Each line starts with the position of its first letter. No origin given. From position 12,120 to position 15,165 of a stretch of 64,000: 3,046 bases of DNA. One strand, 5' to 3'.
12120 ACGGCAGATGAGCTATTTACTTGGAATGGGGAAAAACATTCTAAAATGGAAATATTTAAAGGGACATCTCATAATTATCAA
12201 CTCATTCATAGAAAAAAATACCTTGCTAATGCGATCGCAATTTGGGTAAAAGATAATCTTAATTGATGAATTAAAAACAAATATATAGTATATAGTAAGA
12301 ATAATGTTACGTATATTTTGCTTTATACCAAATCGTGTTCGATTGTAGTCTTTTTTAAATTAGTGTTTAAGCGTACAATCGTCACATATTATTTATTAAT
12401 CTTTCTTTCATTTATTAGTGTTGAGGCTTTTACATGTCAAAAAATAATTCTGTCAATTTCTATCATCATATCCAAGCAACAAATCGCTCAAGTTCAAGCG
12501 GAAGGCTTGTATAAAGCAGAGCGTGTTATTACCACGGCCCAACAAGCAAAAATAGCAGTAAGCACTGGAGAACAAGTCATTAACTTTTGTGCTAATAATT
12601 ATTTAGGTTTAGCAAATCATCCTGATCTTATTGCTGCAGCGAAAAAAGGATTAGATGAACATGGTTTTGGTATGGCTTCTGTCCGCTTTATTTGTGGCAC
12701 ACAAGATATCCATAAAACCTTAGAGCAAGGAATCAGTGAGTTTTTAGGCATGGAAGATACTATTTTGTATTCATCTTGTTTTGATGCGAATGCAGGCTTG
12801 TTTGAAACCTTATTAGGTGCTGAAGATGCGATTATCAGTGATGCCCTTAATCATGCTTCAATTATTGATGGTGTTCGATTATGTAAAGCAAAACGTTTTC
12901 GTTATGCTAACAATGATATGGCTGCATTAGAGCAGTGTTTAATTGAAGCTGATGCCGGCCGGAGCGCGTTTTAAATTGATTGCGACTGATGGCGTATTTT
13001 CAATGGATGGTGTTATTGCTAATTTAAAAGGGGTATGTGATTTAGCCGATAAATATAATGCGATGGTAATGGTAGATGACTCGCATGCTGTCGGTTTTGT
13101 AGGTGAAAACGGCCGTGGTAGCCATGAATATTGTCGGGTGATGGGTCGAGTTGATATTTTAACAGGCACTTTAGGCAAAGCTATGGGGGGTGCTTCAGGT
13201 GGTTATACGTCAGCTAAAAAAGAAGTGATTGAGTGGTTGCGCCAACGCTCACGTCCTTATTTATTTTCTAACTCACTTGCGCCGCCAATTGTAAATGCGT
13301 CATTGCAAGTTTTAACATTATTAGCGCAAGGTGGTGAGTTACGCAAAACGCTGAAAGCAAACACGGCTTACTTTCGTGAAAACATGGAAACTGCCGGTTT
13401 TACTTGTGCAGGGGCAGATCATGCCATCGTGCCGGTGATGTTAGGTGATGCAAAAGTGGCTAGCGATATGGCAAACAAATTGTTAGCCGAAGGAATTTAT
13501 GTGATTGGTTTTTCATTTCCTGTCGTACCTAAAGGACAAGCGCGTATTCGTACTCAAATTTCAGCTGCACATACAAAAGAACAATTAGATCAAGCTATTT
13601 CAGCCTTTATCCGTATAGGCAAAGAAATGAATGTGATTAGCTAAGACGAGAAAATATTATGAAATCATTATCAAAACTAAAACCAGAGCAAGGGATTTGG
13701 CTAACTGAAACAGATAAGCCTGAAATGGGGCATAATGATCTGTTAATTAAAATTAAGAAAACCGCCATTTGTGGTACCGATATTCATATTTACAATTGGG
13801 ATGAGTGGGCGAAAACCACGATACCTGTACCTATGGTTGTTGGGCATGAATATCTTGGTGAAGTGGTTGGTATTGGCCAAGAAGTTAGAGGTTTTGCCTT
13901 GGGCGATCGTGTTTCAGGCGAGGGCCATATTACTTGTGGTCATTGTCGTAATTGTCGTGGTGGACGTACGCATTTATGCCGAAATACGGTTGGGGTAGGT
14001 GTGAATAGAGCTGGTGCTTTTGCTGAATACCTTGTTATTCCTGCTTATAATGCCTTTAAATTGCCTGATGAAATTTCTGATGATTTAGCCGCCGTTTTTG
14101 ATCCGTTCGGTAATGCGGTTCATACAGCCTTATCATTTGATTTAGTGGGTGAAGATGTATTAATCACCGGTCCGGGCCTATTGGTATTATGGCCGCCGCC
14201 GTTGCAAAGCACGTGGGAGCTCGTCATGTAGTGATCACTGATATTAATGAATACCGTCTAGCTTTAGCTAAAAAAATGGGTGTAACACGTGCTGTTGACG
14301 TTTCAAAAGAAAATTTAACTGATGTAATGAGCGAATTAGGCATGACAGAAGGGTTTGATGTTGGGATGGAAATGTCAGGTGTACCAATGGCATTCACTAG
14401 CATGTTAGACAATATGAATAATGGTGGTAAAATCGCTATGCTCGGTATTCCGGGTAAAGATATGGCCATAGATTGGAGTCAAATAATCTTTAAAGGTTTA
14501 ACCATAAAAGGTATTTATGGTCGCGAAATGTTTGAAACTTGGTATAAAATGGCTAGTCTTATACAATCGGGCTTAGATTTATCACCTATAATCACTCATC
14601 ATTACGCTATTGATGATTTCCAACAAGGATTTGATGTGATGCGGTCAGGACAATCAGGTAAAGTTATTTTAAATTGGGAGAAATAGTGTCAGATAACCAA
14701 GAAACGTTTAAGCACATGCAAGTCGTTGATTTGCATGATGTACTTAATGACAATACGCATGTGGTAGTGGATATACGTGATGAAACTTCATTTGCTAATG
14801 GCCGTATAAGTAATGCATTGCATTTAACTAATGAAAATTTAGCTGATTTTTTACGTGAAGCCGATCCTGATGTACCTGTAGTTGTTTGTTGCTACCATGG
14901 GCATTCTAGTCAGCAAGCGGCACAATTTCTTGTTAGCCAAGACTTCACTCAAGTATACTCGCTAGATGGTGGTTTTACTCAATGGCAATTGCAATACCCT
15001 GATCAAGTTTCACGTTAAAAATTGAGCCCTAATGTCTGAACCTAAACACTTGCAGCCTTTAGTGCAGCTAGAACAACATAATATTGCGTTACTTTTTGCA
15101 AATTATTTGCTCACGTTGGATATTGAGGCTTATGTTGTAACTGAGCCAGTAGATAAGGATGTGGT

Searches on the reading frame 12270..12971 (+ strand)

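Call 18: search_protein_families(library=pfam, proteins=[window:12270-12971:+], max_evalue=0.001)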
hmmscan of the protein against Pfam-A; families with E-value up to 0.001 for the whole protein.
window:12270-12971:+ (234 aa): 1 family
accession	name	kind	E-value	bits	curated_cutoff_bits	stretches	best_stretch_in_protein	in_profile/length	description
PF00155.27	Aminotran_1_2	-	1.2e-22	81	19.7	1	102-230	2-143/361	Aminotransferase class I and II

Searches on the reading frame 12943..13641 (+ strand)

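Call 18: search_protein_families(library=pfam, proteins=[window:12943-13641:+], max_evalue=0.001)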
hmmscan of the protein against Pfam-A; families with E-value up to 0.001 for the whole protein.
window:12943-13641:+ (233 aa): 1 family
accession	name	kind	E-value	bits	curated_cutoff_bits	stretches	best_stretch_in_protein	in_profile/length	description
PF00155.27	Aminotran_1_2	-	2.2e-42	146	19.7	1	8-222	145-361/361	Aminotransferase class I and II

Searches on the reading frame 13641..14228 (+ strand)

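Call 18: search_protein_families(library=pfam, proteins=[window:13641-14228:+], max_evalue=0.001)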
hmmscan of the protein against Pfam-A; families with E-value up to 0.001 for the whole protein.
window:13641-14228:+ (196 aa): 1 family
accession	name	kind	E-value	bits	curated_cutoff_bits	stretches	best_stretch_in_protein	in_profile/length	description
PF08240.17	ADH_N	-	2.1e-29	102.2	23.5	1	31-143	2-104/104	Alcohol dehydrogenase GroES-like domain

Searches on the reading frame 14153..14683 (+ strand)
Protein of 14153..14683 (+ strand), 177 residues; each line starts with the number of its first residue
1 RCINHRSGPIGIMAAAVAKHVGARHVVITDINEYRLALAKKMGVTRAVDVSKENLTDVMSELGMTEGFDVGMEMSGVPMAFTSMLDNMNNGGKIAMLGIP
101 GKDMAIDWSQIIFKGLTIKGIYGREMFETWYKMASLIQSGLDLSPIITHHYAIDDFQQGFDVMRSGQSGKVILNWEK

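Call 18: search_protein_families(library=pfam, proteins=[window:14153-14683:+], max_evalue=0.001)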
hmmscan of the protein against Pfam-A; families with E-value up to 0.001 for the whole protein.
window:14153-14683:+ (177 aa): 2 families
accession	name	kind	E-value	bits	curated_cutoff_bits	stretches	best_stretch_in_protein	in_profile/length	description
PF00107.32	ADH_zinc_N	-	5e-30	104.5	31.8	1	9-138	1-128/129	Zinc-binding dehydrogenase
PF16912.11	Glu_dehyd_C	-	8.8e-06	25.8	34.9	1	7-161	39-199/211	Glucose dehydrogenase C-terminus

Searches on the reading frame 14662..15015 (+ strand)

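Call 18: search_protein_families(library=pfam, proteins=[window:14662-15015:+], max_evalue=0.001)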
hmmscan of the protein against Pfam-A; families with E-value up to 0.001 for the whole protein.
window:14662-15015:+ (118 aa): 1 family
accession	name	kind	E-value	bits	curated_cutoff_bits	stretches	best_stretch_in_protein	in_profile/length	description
PF00581.25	Rhodanese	-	3.9e-19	69.4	22.2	1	23-109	4-100/102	Rhodanese-like domain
